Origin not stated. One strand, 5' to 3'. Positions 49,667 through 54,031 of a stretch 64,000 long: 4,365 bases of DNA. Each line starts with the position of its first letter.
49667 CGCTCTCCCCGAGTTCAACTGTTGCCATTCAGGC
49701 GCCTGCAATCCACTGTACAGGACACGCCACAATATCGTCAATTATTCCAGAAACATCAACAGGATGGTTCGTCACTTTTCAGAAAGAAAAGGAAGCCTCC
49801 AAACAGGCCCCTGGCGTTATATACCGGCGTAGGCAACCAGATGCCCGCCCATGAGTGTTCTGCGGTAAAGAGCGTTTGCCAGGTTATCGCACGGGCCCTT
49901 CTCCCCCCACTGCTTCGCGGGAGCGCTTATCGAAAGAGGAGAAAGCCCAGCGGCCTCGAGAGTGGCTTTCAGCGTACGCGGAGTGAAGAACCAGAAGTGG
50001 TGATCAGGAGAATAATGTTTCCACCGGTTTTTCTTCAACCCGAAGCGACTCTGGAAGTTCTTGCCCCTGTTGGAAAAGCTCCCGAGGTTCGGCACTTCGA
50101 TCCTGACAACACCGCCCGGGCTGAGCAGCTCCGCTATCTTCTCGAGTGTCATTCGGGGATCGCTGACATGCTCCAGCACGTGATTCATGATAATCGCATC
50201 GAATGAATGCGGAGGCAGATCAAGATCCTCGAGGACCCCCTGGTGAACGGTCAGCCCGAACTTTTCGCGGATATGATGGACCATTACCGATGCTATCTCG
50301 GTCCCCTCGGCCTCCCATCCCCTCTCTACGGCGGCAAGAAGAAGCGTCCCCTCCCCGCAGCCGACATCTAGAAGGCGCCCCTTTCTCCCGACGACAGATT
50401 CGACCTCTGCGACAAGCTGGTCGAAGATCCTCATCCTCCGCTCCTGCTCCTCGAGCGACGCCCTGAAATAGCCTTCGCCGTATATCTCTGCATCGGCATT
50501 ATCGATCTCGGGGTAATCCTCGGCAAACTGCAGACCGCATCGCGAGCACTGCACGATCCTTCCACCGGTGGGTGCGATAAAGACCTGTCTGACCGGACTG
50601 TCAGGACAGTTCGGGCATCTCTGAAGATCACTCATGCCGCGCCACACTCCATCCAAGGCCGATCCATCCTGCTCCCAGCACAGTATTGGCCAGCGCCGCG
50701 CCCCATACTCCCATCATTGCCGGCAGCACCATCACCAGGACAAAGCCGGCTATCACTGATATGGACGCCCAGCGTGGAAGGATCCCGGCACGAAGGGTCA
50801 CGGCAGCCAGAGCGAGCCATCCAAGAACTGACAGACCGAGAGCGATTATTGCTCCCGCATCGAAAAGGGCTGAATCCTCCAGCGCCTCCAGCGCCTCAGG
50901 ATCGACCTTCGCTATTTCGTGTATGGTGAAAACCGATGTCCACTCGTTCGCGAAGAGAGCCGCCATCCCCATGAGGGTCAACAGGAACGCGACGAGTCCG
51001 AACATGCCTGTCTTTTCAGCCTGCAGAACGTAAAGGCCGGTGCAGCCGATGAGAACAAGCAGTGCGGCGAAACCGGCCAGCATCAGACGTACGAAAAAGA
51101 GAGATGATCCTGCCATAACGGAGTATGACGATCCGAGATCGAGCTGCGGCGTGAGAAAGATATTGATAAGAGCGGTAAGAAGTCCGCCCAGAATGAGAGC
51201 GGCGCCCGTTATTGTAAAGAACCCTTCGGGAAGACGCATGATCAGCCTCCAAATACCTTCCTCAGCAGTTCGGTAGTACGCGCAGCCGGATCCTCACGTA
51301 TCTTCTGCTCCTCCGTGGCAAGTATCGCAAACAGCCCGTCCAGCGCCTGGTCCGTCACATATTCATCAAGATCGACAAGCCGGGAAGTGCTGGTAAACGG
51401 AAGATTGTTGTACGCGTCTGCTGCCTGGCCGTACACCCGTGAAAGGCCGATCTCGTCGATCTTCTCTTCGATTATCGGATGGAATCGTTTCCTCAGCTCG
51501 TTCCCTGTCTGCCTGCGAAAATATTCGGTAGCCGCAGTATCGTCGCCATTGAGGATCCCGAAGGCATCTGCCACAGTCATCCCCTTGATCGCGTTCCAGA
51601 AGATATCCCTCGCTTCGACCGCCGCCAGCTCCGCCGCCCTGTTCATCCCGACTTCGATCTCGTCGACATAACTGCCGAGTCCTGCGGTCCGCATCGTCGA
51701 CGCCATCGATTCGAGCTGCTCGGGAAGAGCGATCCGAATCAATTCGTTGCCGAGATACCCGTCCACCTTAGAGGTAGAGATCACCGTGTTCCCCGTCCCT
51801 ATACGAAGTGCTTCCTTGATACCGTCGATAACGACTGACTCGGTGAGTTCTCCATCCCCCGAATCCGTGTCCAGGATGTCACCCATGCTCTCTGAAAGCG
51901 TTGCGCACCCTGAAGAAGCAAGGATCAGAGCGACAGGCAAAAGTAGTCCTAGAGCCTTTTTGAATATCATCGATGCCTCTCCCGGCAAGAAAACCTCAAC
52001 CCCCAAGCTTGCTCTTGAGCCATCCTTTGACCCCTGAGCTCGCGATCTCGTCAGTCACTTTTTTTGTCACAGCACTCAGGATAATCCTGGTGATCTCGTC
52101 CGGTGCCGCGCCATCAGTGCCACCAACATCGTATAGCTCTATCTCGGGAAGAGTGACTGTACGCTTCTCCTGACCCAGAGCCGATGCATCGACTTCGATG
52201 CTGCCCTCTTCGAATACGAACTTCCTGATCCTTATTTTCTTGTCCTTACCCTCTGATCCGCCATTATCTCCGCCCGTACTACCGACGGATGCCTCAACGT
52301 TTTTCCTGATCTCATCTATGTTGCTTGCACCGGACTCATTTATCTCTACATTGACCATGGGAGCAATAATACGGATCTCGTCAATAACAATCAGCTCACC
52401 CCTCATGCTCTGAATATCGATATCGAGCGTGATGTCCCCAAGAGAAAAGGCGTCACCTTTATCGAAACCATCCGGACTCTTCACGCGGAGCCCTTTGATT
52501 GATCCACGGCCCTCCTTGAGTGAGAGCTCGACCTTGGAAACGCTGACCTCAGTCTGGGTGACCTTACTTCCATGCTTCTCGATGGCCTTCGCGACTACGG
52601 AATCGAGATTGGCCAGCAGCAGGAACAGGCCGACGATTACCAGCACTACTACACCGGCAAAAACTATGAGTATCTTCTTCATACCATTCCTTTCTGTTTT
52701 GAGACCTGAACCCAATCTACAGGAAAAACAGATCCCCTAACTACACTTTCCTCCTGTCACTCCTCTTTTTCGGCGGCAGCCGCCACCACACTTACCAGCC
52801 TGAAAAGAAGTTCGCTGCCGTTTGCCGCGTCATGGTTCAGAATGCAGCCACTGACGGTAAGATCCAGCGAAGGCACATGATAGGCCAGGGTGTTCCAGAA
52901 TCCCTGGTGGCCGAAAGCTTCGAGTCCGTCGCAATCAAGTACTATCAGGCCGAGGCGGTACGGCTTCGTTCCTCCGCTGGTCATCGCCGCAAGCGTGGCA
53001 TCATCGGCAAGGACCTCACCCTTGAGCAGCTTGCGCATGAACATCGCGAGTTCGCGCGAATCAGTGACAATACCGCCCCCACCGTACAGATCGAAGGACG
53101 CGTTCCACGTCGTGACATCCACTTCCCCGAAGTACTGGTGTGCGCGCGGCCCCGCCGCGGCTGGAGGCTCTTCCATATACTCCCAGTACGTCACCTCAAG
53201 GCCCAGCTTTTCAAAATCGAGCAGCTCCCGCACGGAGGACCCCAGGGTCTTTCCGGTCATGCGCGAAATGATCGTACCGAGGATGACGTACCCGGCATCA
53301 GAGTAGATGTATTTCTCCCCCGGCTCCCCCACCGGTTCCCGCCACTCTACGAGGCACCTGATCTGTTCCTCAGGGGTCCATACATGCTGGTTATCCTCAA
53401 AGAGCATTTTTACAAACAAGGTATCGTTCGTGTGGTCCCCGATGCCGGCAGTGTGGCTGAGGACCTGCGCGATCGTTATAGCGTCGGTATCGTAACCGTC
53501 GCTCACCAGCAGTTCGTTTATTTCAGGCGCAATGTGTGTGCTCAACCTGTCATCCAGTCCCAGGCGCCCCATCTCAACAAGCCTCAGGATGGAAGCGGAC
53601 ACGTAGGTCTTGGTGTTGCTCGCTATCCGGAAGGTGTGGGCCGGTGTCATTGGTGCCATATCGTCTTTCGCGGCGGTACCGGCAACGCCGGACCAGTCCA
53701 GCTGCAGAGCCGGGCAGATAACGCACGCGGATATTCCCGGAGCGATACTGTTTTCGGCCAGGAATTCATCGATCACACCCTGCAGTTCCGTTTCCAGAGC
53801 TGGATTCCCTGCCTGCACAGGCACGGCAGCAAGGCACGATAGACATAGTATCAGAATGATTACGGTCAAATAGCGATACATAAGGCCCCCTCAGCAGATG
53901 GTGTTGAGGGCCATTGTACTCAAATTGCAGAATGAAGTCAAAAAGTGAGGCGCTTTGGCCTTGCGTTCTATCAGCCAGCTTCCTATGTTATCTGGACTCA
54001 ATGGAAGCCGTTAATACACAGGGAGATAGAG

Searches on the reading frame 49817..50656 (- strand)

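Call 32: search_protein_families(library=pfam, proteins=[window:49817-50656:-], max_evalue=0.00001)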
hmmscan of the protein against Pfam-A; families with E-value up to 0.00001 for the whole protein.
window:49817-50656:- (279 aa): 6 families
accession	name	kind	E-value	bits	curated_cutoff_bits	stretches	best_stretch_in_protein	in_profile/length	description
PF13489.12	Methyltransf_23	-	5.3e-27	95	27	1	80-241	11-162/164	Methyltransferase domain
PF08241.18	Methyltransf_11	-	1e-17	65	21.2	1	96-184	1-93/95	Methyltransferase domain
PF13649.12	Methyltransf_25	-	2.4e-16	60.6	27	1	96-182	2-97/97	Methyltransferase domain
PF08242.18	Methyltransf_12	-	2.7e-16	60.5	30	1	96-184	1-98/98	Methyltransferase domain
PF13847.12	Methyltransf_31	-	1.1e-12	48.3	27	1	93-190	5-113/145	Methyltransferase domain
PF07021.18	MetW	-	3e-11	43.8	21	1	84-197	6-118/193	Methionine biosynthesis protein MetW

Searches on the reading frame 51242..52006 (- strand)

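Call 33: search_protein_families(library=pfam, proteins=[window:51242-52006:-], max_evalue=0.00001)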
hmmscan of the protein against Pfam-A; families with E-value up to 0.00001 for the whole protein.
window:51242-52006:- (254 aa): 1 family
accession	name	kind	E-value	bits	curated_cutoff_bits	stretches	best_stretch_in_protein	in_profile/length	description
PF13852.11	DUF4197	-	2.8e-71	239.7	24.9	1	54-253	2-199/199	Protein of unknown function (DUF4197)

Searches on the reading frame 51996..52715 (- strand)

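Call 33: search_protein_families(library=pfam, proteins=[window:51996-52715:-], max_evalue=0.00001)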
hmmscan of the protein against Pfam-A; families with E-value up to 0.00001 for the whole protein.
window:51996-52715:- (239 aa): 1 family
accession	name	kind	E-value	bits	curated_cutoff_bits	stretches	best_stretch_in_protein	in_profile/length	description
PF05359.17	DUF748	-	1e-16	60.7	50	1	8-192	10-180/1037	Domain of Unknown Function (DUF748)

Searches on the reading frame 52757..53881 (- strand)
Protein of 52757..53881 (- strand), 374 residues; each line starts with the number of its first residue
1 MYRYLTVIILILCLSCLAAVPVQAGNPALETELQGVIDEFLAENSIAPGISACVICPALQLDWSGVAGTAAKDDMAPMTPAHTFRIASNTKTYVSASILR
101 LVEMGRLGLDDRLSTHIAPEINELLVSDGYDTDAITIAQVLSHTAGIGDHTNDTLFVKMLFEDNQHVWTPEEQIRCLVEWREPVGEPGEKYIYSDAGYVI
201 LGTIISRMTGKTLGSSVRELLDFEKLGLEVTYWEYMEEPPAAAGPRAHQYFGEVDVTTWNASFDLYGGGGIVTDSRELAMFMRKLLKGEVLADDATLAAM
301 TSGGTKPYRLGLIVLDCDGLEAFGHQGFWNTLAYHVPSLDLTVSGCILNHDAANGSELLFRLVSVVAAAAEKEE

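Call 33: search_protein_families(library=pfam, proteins=[window:52757-53881:-], max_evalue=0.00001)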
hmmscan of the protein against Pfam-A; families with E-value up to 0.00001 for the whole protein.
window:52757-53881:- (374 aa): 1 family
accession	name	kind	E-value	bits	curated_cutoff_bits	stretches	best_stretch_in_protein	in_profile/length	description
PF00144.29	Beta-lactamase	-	2.2e-42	145.9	27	1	48-343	15-304/329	Beta-lactamase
